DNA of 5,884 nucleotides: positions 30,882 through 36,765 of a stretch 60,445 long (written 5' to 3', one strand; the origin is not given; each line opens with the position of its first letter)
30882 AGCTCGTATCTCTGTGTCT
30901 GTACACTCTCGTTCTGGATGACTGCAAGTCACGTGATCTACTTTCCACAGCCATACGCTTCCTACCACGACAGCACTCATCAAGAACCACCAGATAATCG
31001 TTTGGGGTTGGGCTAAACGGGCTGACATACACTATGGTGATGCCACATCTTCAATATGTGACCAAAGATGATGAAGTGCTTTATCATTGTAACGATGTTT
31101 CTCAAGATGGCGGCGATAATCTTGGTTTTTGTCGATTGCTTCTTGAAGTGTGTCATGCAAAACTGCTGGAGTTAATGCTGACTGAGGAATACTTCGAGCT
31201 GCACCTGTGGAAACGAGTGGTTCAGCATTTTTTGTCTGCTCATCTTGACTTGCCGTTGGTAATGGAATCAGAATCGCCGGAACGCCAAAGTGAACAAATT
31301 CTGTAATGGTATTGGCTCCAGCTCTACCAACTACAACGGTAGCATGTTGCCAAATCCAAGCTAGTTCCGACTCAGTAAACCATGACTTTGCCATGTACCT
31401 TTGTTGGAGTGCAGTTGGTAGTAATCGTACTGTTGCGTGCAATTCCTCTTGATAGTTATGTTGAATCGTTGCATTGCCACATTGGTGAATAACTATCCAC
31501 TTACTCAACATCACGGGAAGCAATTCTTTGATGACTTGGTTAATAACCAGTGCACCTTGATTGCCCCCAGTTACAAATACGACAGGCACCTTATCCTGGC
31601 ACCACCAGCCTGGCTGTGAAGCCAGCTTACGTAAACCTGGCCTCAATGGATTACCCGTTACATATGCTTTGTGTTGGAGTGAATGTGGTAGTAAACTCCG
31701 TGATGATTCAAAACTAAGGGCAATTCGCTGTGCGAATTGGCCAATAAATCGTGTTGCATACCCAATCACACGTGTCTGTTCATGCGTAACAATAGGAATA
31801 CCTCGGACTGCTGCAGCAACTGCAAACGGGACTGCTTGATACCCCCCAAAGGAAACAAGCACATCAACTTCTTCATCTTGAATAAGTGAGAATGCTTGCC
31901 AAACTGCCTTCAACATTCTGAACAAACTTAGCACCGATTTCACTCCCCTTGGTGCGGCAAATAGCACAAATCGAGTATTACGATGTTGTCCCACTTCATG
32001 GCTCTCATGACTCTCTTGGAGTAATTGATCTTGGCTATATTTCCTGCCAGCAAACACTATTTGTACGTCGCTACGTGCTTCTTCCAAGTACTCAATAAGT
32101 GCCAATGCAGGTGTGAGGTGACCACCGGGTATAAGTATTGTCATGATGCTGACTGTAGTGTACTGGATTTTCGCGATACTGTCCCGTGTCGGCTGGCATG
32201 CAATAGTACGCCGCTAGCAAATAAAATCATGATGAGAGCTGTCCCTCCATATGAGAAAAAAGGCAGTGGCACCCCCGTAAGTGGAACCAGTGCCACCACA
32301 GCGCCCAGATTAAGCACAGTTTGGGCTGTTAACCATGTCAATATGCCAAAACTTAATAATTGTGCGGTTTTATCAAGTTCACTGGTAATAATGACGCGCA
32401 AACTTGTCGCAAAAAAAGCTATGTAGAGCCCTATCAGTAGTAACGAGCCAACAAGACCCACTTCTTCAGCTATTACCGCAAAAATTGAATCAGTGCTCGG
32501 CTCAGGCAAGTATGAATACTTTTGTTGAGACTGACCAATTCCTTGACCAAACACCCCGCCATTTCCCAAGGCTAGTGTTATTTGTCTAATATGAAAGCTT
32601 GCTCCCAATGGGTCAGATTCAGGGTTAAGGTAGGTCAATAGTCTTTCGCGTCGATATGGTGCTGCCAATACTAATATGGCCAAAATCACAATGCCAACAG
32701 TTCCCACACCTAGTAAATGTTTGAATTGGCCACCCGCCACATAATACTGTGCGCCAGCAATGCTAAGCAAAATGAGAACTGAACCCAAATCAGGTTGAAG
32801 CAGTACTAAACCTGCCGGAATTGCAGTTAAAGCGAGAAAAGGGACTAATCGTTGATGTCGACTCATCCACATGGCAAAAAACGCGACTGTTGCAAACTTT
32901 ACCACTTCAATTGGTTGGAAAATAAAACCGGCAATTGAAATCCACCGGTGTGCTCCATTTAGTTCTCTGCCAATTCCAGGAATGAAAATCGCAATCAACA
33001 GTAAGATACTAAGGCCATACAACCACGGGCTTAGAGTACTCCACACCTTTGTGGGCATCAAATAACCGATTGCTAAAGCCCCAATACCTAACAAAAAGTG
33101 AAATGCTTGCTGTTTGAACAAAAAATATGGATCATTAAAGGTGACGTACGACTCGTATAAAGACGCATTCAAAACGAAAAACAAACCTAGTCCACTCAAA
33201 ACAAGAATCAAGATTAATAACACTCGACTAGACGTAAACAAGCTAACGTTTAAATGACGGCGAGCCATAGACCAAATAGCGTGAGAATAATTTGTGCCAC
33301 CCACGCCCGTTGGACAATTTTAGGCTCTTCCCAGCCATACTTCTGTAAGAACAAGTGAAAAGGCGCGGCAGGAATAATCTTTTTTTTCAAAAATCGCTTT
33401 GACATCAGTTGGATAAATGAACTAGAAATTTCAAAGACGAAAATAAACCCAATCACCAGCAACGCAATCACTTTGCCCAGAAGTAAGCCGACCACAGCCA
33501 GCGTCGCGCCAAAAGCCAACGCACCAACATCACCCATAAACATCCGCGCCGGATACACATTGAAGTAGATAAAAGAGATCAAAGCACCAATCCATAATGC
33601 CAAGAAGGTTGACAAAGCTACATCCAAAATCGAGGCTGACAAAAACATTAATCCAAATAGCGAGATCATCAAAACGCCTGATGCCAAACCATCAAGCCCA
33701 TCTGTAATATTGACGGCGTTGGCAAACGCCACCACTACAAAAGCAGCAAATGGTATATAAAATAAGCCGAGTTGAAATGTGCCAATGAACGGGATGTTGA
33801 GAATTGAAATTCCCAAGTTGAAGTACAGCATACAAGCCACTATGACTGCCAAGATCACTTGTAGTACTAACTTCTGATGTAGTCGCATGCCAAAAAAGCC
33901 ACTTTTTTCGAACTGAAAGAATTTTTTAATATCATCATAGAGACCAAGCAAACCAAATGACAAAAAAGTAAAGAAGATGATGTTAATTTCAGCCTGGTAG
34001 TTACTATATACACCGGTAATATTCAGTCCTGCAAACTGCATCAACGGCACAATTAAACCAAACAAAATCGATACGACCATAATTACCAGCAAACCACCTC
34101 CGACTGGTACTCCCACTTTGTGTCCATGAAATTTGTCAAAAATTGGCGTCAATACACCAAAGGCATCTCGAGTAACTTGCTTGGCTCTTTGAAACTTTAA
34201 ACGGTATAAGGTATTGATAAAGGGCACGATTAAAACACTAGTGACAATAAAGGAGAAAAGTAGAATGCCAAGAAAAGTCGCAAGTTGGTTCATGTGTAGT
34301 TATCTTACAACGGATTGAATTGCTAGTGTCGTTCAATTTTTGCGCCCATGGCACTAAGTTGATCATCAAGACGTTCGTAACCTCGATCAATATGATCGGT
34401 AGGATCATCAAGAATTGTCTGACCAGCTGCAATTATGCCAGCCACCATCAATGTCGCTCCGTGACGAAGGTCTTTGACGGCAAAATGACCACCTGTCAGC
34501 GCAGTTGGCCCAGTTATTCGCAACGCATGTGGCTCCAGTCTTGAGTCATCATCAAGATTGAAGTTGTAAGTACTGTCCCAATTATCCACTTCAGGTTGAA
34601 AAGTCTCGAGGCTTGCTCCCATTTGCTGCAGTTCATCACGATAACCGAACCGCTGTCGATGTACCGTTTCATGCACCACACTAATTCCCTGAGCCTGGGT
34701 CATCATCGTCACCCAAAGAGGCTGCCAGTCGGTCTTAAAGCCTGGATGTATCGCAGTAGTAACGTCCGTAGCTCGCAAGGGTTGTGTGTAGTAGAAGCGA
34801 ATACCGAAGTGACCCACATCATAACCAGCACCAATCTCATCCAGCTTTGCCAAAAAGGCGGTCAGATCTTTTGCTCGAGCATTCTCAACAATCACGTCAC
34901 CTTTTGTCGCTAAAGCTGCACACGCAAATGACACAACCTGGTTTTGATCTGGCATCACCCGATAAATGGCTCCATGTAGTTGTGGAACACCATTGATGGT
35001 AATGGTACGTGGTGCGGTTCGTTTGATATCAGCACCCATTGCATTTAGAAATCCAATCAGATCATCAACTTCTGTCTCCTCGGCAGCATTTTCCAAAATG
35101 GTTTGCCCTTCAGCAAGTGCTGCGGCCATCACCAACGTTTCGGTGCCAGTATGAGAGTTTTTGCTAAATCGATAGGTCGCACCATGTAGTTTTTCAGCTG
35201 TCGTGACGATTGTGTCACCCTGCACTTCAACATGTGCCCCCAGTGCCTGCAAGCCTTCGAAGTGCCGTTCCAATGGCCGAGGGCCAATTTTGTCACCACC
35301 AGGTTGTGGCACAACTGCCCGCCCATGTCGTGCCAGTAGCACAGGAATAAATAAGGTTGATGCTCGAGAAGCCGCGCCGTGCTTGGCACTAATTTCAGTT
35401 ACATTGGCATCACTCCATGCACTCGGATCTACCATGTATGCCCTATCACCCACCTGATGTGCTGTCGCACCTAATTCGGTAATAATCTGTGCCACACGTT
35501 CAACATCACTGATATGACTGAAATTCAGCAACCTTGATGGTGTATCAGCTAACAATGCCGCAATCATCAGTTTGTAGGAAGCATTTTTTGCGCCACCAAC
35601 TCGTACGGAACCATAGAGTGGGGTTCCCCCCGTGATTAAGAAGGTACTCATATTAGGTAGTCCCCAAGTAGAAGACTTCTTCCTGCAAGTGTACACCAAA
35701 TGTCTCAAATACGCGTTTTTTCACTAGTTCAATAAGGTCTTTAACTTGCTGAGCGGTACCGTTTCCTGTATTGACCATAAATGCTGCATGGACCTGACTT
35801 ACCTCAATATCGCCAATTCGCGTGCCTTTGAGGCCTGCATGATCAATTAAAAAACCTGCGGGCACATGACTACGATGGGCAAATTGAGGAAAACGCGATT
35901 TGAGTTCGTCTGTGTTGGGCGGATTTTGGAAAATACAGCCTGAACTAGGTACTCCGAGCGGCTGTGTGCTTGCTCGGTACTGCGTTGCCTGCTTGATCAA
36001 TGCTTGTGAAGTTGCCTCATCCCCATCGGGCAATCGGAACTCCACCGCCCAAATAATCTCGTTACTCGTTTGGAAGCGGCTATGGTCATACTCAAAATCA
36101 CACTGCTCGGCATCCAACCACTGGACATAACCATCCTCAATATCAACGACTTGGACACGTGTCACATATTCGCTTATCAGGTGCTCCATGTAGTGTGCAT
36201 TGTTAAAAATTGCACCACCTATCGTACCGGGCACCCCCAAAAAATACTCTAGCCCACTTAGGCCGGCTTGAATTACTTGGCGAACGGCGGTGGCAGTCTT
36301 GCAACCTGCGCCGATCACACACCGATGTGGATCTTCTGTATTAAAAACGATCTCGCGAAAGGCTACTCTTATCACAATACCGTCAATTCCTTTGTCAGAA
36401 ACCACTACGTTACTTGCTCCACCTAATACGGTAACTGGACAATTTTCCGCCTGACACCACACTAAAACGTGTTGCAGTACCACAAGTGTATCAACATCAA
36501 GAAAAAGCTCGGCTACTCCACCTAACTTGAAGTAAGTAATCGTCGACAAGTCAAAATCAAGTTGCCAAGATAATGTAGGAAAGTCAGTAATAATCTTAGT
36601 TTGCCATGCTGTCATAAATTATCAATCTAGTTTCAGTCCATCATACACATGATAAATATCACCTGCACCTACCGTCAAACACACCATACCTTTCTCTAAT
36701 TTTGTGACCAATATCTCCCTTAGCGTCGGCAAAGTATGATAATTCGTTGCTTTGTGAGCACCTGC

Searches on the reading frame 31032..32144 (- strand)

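Call 5: search_protein_families(library=pfam, proteins=[window:31032-32144:-])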
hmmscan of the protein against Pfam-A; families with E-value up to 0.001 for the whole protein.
window:31032-32144:- (370 aa): 5 families
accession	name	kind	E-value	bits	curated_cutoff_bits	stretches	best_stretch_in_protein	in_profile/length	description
PF04101.22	Glyco_tran_28_C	-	9.2e-30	104.3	22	1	188-345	1-149/166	Glycosyltransferase family 28 C-terminal domain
PF03033.26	Glyco_transf_28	-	2.8e-19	70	26.2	1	7-142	9-138/139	Glycosyltransferase family 28 N-terminal domain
PF13579.12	Glyco_trans_4_4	-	5.4e-08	33.8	29.7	1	8-145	2-120/158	Glycosyl transferase 4-like domain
PF08660.17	Alg14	-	3e-05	24.5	27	1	3-120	4-121/171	Oligosaccharide biosynthesis protein Alg14 like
PF00201.24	UDPGT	-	0.00014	21.2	19.5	1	271-340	344-409/499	UDP-glucoronosyl and UDP-glucosyl transferase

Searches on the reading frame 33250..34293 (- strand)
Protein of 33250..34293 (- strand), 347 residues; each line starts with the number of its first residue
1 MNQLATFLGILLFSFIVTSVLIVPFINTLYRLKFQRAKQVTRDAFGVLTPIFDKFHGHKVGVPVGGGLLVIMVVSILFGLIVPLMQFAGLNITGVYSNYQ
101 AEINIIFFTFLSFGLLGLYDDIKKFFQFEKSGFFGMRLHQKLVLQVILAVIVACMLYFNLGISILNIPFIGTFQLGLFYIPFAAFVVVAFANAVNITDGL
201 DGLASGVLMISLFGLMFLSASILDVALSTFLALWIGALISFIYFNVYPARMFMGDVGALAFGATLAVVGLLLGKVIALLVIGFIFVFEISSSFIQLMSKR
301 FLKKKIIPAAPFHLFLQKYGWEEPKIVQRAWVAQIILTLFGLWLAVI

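Call 5: search_protein_families(library=pfam, proteins=[window:33250-34293:-])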
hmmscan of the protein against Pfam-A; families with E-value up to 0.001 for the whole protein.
window:33250-34293:- (347 aa): 1 family
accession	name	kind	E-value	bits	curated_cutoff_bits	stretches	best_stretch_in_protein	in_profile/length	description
PF00953.26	Glycos_transf_4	-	3.9e-30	105.4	27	1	105-271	3-158/160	Glycosyl transferase family 4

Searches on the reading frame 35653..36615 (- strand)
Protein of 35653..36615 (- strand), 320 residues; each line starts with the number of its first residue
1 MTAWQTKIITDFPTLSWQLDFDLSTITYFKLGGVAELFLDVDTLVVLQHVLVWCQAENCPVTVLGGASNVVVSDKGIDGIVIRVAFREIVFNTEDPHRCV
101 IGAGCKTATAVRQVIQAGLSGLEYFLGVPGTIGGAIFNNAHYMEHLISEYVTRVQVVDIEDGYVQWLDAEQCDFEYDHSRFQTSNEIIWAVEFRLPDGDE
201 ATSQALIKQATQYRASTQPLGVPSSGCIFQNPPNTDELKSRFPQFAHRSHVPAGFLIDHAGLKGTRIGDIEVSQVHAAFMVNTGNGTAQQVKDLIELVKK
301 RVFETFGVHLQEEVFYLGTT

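Call 5: search_protein_families(library=pfam, proteins=[window:35653-36615:-])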
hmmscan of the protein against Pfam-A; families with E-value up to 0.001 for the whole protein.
window:35653-36615:- (320 aa): 2 families
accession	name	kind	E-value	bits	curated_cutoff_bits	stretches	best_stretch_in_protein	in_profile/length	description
PF02873.21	MurB_C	-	8.2e-29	100.1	27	1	207-315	6-97/99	UDP-N-acetylenolpyruvoylglucosamine reductase, C-terminal domain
PF01565.28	FAD_binding_4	-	2e-17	63.7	26.4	1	47-167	13-138/139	FAD binding domain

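Call 6: search_protein_families(library=ncbifam, proteins=[window:35653-36615:-], max_evalue=0.01)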
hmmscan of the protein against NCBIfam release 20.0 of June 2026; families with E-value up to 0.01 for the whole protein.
window:35653-36615:- (320 aa): 7 families
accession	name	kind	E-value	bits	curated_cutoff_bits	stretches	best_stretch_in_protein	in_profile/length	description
NF010480.0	PRK13905.1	equivalog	3.8e-80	269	259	1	16-319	15-300/303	UDP-N-acetylmuramate dehydrogenase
TIGR00179.1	murB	equivalog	1.5e-61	208.2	144.5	1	27-318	5-290/290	UDP-N-acetylmuramate dehydrogenase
NF010478.0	PRK13903.1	equivalog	7.1e-43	146.9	231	2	14-201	12-199/362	UDP-N-acetylmuramate dehydrogenase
NF000755.0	PRK00046.1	equivalog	2.5e-40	138.2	277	1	18-318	5-336/343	UDP-N-acetylmuramate dehydrogenase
NF011245.0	PRK14651.1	equivalog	3.2e-38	131.5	224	1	23-302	9-256/273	UDP-N-acetylmuramate dehydrogenase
NF010479.0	PRK13904.1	equivalog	1.9e-36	125.9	273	1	60-315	34-256/258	UDP-N-acetylmuramate dehydrogenase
NF011242.0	PRK14648.1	equivalog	1.7e-32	113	426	2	183-318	221-342/354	UDP-N-acetylmuramate dehydrogenase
